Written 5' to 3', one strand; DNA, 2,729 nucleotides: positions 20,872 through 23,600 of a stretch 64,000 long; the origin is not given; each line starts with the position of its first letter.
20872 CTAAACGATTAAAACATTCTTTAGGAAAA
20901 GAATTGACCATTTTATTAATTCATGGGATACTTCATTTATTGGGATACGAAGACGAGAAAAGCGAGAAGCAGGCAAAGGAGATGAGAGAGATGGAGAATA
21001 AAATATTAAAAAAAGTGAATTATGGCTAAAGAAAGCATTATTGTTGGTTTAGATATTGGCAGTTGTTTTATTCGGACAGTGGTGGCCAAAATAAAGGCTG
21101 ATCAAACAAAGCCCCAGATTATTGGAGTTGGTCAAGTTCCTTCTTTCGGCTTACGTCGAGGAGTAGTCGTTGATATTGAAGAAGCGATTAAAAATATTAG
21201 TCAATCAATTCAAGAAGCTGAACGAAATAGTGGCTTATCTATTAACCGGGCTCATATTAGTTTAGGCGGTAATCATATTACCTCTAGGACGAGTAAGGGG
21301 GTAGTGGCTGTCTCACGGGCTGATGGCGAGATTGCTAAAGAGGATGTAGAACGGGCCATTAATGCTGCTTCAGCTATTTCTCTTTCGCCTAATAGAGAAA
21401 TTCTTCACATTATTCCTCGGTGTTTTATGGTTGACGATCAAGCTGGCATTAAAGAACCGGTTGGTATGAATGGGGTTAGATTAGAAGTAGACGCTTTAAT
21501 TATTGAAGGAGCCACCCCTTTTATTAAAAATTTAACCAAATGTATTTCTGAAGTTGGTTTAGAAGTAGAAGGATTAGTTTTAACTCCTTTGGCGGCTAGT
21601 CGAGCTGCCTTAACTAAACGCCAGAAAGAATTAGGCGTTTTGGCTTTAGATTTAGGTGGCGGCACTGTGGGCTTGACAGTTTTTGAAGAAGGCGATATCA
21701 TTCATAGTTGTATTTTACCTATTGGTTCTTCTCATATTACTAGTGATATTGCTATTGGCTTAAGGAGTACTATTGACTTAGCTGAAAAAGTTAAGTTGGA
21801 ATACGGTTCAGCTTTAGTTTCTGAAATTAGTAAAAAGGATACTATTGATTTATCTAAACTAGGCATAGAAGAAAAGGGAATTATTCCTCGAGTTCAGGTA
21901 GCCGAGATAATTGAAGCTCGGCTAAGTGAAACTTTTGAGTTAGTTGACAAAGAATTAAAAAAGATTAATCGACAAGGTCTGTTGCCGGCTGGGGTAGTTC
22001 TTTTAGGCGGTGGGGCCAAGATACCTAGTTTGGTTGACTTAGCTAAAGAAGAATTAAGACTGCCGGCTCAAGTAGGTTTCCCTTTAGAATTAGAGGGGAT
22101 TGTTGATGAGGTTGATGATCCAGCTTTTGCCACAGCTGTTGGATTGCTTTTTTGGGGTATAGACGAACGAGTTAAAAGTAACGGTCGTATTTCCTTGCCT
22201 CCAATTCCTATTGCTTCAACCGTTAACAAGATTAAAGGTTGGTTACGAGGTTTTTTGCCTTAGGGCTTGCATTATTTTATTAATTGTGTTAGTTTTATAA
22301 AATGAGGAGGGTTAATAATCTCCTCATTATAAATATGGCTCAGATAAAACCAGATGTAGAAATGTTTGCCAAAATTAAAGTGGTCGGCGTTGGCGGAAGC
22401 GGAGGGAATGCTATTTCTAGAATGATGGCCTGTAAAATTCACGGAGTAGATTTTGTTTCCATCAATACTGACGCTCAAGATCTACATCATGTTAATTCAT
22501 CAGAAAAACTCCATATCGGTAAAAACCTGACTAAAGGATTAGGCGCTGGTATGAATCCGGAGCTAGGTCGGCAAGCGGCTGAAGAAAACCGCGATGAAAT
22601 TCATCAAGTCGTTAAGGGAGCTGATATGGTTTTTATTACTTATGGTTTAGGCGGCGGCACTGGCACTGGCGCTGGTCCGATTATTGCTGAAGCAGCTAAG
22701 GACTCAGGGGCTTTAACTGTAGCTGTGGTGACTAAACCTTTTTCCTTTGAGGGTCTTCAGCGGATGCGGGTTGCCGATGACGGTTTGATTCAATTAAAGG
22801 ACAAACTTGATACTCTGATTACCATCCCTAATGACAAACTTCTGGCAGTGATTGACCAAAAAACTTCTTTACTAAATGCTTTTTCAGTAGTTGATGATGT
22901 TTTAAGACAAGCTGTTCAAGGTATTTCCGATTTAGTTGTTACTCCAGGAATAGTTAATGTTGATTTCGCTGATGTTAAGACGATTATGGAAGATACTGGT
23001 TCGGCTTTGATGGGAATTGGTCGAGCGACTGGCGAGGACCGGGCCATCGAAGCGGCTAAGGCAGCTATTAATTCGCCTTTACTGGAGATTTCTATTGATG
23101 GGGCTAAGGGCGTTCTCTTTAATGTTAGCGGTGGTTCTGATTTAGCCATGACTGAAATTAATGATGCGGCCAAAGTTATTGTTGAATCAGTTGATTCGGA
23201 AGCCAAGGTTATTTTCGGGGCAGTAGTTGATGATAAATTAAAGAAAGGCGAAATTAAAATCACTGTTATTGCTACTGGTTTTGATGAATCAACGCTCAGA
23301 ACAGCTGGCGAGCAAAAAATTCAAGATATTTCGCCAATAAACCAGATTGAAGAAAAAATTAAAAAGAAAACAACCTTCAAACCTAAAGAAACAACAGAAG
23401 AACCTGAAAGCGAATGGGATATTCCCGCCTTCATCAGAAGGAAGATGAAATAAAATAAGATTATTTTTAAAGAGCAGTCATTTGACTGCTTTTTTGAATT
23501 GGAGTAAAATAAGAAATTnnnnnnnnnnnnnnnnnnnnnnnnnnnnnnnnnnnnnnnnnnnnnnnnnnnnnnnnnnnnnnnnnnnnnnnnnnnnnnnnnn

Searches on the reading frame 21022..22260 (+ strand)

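Call 17: search_protein_families(library=pfam, proteins=[window:21022-22260:+], max_evalue=0.1)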
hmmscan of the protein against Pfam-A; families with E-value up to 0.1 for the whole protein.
window:21022-22260:+ (413 aa): 6 families
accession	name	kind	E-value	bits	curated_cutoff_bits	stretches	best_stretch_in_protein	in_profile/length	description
PF14450.12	FtsA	-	1e-34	120.1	31.8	2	208-374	2-127/127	Cell division protein FtsA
PF02491.25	SHS2_FTSA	-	3.6e-28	98.2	25.4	1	83-161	1-78/79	SHS2 domain inserted in FTSA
PF06723.19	MreB_Mbl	-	5.1e-10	39.1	27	1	184-351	125-303/327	MreB/Mbl protein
PF06277.17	EutA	-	3.4e-05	23.4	27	1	195-243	134-182/475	Ethanolamine utilisation protein EutA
PF11104.14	PilM_2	-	4.5e-05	23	27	0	9-89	1-77/340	Type IV pilus assembly protein PilM;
PF00012.26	HSP70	-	0.0019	16.9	20.6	0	178-221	159-203/599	Hsp70 protein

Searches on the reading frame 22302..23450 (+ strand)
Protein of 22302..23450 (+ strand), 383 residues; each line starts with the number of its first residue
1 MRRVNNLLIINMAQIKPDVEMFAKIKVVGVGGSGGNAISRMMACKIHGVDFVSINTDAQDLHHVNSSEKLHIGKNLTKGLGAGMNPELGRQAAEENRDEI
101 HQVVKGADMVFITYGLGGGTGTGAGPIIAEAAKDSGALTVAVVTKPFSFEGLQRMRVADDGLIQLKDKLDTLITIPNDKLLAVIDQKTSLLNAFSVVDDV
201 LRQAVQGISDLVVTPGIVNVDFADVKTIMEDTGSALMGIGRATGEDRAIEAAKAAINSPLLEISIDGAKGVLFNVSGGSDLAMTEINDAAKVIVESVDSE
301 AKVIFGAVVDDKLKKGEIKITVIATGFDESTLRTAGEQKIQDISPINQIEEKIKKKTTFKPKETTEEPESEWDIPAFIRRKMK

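Call 83: search_protein_families(library=pfam, proteins=[window:22302-23450:+], max_evalue=0.001)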
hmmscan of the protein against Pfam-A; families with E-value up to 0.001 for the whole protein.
window:22302-23450:+ (383 aa): 2 families
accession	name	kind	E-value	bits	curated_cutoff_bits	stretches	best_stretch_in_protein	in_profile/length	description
PF00091.31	Tubulin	-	1.9e-48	165.7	33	1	24-184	1-189/190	Tubulin/FtsZ family, GTPase domain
PF12327.13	FtsZ_C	-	2.6e-34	117.8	27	1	233-328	1-95/95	FtsZ family, C-terminal domain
